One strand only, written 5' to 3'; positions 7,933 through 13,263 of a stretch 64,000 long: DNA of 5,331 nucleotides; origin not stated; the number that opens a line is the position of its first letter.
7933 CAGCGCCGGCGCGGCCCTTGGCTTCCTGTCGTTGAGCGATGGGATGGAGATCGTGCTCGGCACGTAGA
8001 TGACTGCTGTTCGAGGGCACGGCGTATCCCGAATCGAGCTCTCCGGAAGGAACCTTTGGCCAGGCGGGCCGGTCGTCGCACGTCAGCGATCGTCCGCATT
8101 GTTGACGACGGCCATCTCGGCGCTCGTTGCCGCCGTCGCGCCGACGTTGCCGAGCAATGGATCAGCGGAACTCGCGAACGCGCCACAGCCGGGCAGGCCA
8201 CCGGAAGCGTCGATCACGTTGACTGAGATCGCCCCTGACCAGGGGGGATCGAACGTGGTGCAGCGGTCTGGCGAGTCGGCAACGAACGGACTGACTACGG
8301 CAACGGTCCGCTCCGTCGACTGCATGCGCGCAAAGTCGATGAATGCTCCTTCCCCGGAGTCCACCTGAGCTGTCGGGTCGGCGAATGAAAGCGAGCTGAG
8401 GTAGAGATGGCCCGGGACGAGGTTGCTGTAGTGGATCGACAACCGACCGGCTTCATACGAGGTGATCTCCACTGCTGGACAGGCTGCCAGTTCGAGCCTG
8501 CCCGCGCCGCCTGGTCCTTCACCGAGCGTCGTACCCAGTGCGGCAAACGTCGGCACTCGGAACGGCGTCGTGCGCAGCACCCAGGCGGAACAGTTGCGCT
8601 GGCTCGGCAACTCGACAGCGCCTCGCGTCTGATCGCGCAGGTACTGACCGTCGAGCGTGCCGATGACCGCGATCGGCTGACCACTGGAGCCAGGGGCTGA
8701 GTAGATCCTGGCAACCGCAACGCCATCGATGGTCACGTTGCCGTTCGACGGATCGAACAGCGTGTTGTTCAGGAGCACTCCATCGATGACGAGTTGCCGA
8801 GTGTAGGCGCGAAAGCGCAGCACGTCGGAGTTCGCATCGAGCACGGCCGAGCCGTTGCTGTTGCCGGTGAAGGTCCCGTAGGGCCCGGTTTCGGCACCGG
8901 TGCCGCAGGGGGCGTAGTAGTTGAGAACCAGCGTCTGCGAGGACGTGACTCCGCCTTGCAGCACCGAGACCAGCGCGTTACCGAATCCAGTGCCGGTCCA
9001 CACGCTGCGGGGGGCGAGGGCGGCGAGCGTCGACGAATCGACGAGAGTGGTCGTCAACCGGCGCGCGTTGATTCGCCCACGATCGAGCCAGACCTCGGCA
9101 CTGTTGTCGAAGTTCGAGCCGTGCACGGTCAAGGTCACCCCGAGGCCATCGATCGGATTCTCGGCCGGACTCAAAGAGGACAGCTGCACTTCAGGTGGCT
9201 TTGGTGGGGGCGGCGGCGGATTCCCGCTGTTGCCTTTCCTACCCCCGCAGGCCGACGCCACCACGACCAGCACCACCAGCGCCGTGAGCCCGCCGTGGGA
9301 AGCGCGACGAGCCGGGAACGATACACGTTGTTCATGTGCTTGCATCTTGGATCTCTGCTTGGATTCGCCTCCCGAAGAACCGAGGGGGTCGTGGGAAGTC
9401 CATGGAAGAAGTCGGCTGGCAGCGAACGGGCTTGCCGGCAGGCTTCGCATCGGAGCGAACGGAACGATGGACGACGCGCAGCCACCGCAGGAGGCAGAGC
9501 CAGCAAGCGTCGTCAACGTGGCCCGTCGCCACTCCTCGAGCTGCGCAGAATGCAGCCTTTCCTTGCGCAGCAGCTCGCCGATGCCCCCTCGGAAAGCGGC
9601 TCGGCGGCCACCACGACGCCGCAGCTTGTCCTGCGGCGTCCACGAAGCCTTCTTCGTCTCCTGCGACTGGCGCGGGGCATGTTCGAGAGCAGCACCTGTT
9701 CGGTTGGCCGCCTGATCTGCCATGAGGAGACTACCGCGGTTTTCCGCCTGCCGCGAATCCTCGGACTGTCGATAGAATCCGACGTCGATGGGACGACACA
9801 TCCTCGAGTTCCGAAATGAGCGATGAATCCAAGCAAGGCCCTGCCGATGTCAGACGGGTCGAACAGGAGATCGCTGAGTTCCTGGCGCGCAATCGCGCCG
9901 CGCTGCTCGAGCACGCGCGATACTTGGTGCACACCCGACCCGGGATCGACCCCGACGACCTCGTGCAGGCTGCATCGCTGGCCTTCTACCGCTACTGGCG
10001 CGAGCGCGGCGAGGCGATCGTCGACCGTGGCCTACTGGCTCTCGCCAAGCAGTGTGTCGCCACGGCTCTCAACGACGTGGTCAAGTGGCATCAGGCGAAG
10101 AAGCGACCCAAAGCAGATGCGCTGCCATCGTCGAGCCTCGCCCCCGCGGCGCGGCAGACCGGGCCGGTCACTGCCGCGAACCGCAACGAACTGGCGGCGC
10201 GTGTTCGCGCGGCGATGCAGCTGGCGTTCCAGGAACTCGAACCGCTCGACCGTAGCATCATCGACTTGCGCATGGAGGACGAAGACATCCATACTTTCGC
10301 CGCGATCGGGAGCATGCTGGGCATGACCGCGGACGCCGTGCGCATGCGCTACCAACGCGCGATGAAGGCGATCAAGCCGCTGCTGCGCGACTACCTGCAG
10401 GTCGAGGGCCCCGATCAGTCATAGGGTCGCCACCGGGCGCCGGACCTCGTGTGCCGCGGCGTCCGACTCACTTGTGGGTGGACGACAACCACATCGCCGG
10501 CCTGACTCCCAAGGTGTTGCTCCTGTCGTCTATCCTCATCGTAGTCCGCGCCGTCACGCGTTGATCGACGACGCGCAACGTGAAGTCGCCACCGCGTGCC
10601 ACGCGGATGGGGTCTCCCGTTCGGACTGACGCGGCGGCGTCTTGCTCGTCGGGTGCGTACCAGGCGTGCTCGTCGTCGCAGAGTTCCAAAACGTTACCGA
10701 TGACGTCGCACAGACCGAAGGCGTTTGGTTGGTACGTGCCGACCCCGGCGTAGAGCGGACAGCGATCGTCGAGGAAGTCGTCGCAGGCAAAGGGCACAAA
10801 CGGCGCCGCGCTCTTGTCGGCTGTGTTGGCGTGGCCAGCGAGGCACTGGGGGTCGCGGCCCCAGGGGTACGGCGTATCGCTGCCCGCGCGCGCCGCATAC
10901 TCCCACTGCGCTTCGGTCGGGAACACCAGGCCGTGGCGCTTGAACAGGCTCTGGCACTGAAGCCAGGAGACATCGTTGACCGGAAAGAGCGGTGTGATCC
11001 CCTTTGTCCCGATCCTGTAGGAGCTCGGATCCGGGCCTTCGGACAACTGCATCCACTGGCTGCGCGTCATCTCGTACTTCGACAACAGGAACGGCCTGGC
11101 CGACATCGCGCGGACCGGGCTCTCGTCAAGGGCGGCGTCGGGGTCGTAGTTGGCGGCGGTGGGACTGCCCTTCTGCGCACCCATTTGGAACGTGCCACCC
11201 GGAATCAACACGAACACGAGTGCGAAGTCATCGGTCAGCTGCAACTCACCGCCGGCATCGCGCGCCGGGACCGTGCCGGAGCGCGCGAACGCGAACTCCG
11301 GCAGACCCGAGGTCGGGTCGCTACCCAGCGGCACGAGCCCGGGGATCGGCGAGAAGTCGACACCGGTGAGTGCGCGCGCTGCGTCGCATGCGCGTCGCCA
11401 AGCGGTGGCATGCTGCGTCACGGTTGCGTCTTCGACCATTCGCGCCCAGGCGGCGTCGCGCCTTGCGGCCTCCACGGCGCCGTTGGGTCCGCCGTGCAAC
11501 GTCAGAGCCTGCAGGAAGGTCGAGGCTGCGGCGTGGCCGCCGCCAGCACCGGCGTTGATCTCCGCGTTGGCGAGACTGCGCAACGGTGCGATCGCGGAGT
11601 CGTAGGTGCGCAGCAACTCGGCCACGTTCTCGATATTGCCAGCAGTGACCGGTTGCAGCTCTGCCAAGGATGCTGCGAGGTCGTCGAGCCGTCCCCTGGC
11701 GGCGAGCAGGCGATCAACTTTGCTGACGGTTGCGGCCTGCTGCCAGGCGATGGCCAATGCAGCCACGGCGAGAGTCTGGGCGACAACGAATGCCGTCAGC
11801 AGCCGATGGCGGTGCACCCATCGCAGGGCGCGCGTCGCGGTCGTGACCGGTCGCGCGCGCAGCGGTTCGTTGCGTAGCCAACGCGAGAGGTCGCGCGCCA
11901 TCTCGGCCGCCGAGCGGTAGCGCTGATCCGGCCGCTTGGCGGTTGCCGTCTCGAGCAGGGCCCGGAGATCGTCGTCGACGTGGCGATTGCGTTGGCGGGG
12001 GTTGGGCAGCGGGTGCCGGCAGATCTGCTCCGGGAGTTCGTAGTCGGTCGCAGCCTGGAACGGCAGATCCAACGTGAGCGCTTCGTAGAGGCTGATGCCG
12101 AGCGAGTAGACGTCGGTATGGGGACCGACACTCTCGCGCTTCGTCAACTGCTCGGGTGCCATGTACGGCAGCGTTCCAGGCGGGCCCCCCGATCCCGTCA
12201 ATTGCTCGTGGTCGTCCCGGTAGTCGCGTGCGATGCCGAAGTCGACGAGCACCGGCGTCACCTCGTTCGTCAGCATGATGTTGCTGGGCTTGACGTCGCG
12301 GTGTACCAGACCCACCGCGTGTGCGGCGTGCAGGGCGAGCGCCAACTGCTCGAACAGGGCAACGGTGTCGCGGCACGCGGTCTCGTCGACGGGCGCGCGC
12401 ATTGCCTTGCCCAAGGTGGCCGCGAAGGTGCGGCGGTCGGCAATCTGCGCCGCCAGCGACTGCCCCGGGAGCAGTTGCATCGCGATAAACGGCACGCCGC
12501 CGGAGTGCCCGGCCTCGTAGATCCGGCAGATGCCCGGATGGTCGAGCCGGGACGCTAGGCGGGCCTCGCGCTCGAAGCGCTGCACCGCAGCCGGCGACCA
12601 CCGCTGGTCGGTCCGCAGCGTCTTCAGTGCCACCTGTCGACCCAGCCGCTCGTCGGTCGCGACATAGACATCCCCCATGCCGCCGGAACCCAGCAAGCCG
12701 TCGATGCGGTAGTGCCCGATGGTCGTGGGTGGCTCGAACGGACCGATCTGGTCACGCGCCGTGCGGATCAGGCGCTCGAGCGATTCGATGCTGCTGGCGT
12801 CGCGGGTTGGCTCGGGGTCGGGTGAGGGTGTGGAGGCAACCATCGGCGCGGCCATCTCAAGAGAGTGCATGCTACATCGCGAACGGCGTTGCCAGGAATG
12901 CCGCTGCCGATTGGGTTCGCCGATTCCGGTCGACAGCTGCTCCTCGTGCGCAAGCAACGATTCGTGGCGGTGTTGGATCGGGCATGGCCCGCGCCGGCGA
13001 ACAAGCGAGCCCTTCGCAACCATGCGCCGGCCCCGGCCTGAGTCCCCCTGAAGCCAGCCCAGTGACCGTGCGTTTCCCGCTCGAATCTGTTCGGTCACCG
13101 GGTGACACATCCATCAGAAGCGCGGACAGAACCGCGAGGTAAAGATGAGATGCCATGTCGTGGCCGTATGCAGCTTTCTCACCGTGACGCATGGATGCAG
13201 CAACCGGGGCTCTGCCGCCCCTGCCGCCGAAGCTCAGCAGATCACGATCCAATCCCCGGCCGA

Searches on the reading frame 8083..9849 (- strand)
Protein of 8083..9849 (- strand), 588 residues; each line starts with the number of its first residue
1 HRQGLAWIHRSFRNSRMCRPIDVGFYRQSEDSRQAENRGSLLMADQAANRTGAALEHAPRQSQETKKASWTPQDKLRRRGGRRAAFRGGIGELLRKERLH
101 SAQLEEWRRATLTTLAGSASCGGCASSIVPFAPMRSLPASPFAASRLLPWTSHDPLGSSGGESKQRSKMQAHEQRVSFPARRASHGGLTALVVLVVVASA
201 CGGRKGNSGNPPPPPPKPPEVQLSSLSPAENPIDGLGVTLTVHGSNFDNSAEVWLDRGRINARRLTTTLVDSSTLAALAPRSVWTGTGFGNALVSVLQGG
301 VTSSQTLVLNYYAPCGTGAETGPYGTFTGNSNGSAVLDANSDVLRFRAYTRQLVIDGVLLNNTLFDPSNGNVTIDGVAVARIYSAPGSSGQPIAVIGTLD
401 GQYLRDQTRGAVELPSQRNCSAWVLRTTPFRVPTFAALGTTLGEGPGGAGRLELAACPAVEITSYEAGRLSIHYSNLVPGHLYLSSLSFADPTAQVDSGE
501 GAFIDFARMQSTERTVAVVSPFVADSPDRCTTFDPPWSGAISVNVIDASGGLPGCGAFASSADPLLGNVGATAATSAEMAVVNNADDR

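Call 96: search_protein_families(library=pfam, proteins=[window:8083-9849:-], max_evalue=0.0001)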
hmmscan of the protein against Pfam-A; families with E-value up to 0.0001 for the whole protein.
window:8083-9849:- (588 aa): 1 family
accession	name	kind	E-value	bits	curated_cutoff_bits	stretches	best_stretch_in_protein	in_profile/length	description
PF01833.30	TIG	-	2.3e-07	31.1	20.9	1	223-305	3-78/84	IPT/TIG domain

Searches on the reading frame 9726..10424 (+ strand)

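Call 96: search_protein_families(library=pfam, proteins=[window:9726-10424:+], max_evalue=0.0001)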
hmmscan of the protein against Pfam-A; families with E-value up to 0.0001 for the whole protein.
window:9726-10424:+ (232 aa): 1 family
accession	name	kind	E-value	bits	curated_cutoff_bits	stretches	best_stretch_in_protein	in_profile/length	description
PF04545.22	Sigma70_r4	-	5.7e-07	29.4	24.1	1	167-217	1-49/50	Sigma-70, region 4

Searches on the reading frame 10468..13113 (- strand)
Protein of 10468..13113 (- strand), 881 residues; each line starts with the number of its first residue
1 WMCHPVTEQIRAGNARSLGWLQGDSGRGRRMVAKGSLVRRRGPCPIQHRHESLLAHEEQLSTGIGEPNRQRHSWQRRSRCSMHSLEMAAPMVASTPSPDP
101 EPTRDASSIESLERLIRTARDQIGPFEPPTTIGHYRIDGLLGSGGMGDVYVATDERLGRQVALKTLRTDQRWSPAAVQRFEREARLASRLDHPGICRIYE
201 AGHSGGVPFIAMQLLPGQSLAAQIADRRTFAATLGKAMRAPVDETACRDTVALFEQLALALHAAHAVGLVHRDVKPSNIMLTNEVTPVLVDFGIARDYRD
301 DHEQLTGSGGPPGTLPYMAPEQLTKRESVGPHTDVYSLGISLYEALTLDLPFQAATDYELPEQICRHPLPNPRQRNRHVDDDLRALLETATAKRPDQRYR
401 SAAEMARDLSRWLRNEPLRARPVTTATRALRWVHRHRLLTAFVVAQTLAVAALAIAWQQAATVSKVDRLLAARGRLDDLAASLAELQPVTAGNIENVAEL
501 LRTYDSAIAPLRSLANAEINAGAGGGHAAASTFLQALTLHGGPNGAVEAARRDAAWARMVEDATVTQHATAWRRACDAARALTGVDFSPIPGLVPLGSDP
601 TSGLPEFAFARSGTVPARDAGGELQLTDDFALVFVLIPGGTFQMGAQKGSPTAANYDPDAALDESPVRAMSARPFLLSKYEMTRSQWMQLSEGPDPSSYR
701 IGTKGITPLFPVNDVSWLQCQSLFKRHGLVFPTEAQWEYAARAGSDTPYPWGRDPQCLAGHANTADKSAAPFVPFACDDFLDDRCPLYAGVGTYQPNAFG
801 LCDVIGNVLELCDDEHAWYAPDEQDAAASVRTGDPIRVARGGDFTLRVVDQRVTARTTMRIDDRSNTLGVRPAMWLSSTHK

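Call 96: search_protein_families(library=pfam, proteins=[window:10468-13113:-], max_evalue=0.0001)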
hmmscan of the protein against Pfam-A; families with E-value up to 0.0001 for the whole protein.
window:10468-13113:- (881 aa): 5 families
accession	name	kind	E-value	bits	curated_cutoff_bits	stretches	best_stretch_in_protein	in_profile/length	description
PF00069.31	Pkinase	-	6.5e-40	137.6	31.7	1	135-400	1-253/263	Protein kinase domain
PF03781.23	FGE-sulfatase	-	1.1e-27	97.8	23.3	1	634-872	5-253/255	Sulfatase-modifying factor enzyme 1-like domain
PF07714.23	PK_Tyr_Ser-Thr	-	1.5e-26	93.7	23.1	1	139-399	5-249/258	Protein tyrosine and serine/threonine kinase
PF01636.29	APH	-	2.6e-06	27.8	23.2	0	252-295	152-197/239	Phosphotransferase enzyme family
PF17667.7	Pkinase_fungal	-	5.4e-05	22.5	24.1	1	266-339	305-377/387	Fungal protein kinase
